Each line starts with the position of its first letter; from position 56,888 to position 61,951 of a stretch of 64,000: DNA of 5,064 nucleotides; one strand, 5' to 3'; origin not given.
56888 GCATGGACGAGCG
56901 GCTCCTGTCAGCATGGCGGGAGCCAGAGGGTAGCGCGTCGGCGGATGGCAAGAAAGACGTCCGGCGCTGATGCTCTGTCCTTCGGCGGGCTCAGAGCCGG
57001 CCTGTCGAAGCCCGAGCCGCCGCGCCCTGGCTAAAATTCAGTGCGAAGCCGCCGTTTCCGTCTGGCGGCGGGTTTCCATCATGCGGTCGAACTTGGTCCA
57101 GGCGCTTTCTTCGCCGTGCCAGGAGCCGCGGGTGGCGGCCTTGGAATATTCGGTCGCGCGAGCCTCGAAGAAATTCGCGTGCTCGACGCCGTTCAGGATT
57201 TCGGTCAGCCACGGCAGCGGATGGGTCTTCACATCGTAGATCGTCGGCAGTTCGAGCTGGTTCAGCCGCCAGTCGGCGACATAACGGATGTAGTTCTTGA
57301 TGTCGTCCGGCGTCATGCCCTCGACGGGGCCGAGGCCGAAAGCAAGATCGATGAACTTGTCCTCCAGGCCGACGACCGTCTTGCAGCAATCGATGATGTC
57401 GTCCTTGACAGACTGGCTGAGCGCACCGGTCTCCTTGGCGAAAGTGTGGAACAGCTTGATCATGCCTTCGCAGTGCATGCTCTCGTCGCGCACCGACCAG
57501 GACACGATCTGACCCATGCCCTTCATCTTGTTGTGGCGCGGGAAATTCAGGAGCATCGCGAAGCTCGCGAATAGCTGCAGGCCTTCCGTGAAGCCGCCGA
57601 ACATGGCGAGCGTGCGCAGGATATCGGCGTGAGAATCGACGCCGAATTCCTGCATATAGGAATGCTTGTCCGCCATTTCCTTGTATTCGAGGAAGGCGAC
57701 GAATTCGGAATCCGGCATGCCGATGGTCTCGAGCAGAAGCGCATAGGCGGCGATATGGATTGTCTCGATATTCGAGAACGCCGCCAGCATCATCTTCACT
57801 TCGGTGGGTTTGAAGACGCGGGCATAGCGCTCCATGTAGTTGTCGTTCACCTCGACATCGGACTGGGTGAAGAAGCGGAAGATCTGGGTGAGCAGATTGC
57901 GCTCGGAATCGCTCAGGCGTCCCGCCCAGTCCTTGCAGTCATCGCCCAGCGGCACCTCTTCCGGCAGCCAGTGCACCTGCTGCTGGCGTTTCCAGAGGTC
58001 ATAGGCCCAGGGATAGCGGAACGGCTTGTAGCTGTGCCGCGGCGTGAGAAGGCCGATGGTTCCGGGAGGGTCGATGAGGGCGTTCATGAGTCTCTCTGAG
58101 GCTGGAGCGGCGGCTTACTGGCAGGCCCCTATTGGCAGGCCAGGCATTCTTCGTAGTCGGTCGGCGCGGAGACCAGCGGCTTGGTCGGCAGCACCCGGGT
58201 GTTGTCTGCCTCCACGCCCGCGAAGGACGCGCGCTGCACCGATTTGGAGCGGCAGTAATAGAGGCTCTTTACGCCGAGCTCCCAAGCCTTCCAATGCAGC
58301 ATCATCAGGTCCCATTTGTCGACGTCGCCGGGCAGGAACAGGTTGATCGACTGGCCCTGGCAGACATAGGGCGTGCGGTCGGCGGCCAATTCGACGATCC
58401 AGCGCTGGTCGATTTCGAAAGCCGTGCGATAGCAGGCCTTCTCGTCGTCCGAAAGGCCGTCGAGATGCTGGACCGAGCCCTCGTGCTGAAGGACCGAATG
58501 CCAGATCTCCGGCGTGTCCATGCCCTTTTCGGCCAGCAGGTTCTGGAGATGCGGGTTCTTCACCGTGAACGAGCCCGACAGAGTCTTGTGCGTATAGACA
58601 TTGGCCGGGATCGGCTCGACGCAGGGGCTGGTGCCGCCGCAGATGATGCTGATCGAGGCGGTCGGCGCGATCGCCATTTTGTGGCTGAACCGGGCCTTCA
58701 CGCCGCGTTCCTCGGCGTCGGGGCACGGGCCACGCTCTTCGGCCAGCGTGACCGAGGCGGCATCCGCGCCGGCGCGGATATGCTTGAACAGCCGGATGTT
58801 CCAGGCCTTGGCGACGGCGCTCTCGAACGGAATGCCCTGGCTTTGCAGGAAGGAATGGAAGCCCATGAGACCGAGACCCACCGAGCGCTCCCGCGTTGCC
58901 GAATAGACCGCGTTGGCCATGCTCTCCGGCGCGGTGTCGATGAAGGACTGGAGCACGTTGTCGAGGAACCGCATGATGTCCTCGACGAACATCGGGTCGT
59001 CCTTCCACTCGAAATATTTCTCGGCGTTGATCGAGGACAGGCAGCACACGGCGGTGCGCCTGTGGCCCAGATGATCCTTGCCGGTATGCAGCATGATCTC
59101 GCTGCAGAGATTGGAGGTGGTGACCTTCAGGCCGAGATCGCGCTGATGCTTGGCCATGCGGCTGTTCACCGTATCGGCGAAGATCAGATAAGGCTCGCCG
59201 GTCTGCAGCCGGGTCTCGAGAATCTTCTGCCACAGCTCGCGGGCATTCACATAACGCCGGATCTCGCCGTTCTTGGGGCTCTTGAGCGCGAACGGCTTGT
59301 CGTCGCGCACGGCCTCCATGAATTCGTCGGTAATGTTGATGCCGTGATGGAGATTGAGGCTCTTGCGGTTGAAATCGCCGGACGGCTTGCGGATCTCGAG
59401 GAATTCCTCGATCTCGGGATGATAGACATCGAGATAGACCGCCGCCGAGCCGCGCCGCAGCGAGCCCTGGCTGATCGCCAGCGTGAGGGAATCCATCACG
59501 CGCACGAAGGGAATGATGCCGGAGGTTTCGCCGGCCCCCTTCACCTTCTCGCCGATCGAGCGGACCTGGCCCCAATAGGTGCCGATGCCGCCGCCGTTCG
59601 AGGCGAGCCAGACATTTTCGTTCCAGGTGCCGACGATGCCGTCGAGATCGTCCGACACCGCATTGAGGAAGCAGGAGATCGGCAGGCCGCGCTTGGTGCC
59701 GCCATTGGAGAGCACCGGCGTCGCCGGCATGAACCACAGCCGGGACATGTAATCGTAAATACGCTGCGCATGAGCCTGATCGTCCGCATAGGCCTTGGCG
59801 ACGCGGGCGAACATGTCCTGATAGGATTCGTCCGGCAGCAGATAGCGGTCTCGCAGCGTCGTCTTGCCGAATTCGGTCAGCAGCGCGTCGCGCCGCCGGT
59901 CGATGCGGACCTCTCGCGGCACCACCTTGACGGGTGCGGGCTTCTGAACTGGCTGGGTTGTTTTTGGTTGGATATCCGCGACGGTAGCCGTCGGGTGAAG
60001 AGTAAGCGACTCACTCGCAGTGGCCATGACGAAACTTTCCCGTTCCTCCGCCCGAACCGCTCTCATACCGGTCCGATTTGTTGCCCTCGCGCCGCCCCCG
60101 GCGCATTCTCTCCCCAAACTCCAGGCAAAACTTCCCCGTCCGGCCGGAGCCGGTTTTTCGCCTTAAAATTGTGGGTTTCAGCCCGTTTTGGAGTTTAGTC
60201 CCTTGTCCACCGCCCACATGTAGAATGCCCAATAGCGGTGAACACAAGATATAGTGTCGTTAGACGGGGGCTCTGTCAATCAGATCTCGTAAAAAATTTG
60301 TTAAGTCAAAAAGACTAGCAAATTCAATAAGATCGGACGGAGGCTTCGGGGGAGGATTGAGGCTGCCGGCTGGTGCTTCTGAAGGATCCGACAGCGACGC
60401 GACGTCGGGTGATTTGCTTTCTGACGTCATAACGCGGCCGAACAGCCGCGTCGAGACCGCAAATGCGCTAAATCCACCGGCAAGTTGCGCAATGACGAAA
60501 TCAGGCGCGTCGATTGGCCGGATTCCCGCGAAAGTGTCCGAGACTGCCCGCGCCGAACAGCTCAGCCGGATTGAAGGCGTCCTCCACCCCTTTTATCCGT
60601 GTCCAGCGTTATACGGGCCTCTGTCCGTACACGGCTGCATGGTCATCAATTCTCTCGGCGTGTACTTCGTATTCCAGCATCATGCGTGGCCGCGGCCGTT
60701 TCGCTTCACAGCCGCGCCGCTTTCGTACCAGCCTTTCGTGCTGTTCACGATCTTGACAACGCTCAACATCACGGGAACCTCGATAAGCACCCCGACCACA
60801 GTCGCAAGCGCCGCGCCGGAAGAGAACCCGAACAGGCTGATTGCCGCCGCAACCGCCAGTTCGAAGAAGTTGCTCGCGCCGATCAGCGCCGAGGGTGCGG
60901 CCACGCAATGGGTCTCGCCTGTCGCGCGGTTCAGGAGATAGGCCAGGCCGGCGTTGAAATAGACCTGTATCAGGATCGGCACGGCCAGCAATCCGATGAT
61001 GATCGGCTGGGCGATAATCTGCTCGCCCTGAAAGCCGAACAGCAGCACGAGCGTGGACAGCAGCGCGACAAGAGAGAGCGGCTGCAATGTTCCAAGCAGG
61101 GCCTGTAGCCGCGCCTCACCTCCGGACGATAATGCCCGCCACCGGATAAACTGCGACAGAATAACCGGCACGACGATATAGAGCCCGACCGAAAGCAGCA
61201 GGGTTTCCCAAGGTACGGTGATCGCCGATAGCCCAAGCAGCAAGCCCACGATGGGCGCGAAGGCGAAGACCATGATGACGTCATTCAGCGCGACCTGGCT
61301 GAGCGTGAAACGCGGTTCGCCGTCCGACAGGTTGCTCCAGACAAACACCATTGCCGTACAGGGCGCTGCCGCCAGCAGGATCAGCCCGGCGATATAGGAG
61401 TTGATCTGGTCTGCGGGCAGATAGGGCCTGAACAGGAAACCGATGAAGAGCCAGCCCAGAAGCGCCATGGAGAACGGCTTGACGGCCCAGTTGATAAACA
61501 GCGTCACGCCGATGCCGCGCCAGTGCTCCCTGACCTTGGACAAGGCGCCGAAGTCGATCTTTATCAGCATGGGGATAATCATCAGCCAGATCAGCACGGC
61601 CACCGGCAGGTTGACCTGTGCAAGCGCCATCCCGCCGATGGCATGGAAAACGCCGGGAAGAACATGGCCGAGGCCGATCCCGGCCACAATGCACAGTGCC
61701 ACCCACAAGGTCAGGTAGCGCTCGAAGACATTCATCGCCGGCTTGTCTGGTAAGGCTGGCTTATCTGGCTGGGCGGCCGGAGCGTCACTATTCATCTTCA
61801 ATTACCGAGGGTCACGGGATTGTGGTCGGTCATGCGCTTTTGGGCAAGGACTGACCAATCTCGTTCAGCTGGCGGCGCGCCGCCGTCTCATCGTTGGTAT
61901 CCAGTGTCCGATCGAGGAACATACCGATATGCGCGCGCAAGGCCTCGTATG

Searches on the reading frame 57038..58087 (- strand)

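Call 19: search_protein_families(library=pfam, proteins=[window:57038-58087:-])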
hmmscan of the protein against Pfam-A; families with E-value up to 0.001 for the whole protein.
window:57038-58087:- (349 aa): 1 family
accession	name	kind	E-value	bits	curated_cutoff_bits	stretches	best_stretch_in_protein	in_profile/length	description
PF00268.27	Ribonuc_red_sm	-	3.1e-73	247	33.6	1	18-290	2-281/281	Ribonucleotide reductase, small chain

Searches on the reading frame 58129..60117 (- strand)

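Call 19: search_protein_families(library=pfam, proteins=[window:58129-60117:-])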
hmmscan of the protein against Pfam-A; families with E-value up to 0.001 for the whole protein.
window:58129-60117:- (662 aa): 2 families
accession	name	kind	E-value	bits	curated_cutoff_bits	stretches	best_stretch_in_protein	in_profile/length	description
PF02867.20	Ribonuc_red_lgC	-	1.3e-117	394.1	23.9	2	148-467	2-338/523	Ribonucleotide reductase, barrel domain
PF00317.26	Ribonuc_red_lgN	-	6.7e-21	74.6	28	1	79-144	2-77/77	Ribonucleotide reductase, all-alpha domain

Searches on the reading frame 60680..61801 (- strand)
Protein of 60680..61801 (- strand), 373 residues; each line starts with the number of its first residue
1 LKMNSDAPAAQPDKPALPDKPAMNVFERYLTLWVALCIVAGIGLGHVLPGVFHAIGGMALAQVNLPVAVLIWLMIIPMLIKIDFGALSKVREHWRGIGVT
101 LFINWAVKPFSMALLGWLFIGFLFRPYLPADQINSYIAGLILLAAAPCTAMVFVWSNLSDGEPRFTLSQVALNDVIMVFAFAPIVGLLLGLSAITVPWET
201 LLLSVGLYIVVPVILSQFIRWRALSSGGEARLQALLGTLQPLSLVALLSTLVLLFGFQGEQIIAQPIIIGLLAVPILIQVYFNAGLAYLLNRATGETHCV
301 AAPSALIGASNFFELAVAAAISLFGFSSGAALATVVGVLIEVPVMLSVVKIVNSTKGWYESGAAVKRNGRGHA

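Call 19: search_protein_families(library=pfam, proteins=[window:60680-61801:-])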
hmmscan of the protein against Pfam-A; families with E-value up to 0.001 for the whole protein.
window:60680-61801:- (373 aa): 2 families
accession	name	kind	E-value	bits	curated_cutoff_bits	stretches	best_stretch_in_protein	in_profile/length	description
PF01758.21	SBF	-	1.1e-28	100.7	24.3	1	69-264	2-190/191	Sodium Bile acid symporter family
PF13593.11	SBF_like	-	2.7e-05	24.1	25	1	33-293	2-249/313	SBF-like CPA transporter family (DUF4137)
